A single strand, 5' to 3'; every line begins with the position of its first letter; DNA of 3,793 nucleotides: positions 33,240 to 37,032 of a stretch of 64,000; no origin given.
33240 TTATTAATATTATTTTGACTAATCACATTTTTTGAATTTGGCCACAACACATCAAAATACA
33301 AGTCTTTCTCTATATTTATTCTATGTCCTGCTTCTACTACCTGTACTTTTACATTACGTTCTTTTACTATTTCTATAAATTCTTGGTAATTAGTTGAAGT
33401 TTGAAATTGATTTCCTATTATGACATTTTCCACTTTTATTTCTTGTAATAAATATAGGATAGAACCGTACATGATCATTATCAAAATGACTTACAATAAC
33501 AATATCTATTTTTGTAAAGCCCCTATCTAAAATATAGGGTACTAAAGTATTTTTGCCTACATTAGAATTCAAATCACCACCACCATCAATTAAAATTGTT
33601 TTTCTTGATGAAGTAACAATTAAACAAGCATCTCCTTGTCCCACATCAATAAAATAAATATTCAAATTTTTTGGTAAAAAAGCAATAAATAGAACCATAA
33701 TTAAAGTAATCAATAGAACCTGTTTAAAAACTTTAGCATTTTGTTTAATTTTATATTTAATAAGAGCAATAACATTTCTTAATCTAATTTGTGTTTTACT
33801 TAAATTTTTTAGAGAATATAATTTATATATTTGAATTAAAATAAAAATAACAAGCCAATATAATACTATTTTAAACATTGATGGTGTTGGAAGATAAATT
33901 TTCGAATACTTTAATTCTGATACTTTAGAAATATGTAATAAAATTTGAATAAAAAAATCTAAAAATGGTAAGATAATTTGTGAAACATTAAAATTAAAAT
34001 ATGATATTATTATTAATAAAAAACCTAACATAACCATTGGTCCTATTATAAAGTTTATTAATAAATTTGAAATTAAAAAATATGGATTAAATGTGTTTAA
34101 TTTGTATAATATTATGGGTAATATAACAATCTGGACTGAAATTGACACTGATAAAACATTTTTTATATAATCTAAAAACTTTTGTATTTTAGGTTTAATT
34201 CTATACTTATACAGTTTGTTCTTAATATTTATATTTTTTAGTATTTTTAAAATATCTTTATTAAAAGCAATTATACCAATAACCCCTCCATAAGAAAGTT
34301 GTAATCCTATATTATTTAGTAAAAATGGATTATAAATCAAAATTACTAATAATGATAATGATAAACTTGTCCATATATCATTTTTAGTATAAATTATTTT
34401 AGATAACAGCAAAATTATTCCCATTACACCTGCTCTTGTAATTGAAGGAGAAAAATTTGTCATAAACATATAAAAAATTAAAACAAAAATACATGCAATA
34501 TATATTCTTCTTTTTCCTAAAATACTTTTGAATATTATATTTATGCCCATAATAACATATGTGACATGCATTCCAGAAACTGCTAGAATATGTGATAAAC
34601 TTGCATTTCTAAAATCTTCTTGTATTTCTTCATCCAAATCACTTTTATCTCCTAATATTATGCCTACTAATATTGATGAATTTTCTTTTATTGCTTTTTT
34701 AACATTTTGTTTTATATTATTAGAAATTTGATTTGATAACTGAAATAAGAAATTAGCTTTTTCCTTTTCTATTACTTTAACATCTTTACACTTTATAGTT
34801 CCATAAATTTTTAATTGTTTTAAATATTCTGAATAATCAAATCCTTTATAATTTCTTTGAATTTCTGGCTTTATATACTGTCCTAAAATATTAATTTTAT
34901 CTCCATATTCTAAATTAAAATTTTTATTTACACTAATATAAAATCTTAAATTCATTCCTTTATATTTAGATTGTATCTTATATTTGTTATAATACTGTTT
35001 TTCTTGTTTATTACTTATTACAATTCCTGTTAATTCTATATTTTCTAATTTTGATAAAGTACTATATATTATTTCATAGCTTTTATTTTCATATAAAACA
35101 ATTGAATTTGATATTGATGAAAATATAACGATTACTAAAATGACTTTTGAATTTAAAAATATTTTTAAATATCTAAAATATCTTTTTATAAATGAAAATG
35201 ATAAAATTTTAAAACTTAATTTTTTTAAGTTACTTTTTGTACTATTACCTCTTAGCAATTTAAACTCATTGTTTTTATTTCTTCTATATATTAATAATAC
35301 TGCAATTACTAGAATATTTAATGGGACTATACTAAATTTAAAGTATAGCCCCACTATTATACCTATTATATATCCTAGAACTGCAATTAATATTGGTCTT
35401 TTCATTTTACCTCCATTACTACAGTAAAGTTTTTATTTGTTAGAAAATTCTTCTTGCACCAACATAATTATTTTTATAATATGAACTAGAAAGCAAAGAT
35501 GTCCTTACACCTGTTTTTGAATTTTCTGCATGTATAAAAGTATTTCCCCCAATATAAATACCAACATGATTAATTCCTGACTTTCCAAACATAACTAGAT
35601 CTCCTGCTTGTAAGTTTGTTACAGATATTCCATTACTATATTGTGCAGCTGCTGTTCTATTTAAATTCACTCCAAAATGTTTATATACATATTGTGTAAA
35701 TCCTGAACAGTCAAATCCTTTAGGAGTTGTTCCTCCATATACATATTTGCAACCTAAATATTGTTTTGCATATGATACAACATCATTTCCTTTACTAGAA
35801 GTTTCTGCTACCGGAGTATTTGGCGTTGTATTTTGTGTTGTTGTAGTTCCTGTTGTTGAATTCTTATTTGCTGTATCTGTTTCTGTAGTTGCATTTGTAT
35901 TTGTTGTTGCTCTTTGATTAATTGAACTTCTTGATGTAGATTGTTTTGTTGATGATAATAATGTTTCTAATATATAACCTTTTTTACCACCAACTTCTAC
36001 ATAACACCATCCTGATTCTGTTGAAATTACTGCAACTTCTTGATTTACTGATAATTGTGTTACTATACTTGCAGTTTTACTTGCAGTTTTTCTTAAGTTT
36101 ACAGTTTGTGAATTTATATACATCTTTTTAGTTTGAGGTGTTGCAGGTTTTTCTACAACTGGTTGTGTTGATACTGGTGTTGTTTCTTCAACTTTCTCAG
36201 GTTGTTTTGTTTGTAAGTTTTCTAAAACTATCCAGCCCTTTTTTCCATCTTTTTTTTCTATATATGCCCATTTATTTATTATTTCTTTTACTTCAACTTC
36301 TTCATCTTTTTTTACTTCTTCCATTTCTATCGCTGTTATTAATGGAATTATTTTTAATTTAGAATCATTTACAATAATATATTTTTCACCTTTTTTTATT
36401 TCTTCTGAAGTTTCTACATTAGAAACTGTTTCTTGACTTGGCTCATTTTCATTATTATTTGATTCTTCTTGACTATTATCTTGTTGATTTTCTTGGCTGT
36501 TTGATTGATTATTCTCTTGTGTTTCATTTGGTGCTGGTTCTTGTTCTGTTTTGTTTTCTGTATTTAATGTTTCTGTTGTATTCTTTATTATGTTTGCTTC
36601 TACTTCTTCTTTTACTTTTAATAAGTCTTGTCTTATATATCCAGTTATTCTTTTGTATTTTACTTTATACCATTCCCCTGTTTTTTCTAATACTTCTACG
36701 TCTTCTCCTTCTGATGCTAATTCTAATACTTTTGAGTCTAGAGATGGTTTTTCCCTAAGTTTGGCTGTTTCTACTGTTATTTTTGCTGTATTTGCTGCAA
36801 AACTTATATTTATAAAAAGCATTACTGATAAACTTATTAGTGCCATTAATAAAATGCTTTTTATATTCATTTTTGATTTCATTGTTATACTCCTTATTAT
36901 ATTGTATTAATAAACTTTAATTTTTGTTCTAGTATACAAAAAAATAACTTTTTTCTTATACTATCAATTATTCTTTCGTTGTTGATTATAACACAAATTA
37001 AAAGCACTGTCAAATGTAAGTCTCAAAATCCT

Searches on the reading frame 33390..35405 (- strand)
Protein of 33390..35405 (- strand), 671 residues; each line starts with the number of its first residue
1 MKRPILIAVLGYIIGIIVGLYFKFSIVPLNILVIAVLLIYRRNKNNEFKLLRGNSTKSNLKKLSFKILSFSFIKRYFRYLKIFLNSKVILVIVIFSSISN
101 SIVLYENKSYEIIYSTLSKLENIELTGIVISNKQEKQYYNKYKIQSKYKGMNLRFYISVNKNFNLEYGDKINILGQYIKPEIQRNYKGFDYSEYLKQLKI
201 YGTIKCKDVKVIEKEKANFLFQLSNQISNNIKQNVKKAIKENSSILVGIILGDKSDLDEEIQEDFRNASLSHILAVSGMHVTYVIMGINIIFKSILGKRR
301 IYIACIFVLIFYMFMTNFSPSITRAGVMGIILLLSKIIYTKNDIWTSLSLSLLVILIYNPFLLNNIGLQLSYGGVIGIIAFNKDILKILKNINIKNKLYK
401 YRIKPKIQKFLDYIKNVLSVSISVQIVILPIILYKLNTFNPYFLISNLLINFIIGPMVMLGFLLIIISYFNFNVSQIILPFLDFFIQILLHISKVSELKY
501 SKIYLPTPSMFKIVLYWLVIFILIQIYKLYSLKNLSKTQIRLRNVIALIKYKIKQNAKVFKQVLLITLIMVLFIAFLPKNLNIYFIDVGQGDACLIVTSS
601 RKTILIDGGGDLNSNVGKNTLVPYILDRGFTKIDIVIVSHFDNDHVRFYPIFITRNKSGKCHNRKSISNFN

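Call 51: search_protein_families(library=pfam, max_evalue=0.000001, proteins=[window:33390-35405:-])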
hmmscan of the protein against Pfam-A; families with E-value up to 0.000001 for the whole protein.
window:33390-35405:- (671 aa): 2 families
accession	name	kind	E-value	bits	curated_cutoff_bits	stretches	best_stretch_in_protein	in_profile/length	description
PF03772.21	Competence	-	1.8e-53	182.1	23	1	249-525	1-265/270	Competence protein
PF13567.11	DUF4131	-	1.4e-09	38.3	31.6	1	81-211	26-164/165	Domain of unknown function (DUF4131)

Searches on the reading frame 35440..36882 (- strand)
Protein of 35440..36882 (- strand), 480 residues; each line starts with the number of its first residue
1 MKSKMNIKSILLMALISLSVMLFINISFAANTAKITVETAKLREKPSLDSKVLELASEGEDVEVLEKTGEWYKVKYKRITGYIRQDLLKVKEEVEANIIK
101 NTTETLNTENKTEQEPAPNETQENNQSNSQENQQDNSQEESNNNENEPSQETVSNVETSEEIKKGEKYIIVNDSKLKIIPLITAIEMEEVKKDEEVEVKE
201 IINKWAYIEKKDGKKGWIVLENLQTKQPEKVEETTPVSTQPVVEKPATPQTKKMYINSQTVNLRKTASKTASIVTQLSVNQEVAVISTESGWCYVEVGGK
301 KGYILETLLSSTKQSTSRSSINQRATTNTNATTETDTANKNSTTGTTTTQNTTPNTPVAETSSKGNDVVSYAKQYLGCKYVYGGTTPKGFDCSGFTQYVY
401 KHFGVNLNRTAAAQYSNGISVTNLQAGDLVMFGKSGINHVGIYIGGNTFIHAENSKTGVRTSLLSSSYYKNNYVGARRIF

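Call 51: search_protein_families(library=pfam, max_evalue=0.000001, proteins=[window:35440-36882:-])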
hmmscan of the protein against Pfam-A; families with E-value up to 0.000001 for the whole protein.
window:35440-36882:- (480 aa): 5 families
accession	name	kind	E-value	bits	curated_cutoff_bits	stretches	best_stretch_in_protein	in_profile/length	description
PF00877.26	NLPC_P60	-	3e-31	108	23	1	377-478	1-105/105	NlpC/P60 family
PF08239.17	SH3_3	-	4.7e-26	91.2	27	2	39-88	2-53/54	Bacterial SH3 domain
PF06347.19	SH3_4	-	1.7e-17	63.4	24.1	0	38-88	3-54/56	Bacterial SH3 domain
PF07653.23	SH3_2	-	7.4e-09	35.6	21.8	0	275-304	16-47/55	Variant SH3 domain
PF18348.7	SH3_16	-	1.2e-08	35.1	25.8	0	263-305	1-45/49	Bacterial dipeptidyl-peptidase Sh3 domain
